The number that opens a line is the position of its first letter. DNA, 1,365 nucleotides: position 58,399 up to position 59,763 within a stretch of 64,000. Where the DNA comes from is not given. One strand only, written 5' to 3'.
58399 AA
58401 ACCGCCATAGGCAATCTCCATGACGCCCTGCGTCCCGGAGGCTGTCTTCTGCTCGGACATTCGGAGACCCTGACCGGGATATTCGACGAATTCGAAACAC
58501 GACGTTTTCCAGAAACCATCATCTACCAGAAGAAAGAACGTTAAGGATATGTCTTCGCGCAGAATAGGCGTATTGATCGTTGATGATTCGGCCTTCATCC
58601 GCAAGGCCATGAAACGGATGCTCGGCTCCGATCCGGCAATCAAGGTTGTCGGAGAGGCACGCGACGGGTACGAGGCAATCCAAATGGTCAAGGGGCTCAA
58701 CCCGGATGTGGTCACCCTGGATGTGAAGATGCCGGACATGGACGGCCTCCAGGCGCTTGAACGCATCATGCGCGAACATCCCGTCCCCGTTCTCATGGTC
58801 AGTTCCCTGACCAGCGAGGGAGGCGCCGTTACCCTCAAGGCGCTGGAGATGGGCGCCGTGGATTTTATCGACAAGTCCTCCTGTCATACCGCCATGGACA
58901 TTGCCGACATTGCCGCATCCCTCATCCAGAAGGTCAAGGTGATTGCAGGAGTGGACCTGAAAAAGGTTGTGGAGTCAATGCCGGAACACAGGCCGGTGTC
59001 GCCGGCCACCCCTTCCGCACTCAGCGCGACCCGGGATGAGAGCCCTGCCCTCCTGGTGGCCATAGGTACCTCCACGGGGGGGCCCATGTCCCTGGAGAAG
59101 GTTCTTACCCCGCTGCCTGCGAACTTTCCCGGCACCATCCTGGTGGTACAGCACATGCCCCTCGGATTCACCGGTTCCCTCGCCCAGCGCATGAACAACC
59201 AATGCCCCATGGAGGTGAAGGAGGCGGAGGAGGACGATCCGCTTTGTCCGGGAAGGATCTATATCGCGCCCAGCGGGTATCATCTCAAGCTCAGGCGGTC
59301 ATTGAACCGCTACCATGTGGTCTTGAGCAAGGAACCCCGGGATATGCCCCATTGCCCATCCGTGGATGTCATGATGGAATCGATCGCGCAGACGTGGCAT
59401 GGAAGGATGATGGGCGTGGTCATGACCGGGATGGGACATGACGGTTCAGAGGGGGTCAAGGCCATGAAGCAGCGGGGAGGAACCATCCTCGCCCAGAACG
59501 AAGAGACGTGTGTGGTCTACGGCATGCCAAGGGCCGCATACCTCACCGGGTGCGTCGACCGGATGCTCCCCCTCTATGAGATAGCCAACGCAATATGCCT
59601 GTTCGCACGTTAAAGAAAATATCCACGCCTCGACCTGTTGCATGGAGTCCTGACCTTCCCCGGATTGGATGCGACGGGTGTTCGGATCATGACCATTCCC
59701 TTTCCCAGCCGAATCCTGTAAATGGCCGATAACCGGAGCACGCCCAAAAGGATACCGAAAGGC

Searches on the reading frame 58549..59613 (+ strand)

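Call 74: search_protein_families(library=pfam, proteins=[window:58549-59613:+], max_evalue=0.00001)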
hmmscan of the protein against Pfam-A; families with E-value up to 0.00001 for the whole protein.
window:58549-59613:+ (354 aa): 2 families
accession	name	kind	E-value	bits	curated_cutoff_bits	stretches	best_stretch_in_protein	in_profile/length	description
PF01339.22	CheB_methylest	-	3.2e-67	226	24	1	170-349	1-174/174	CheB methylesterase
PF00072.30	Response_reg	-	3.5e-24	85.6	30.2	1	8-111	1-101/111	Response regulator receiver domain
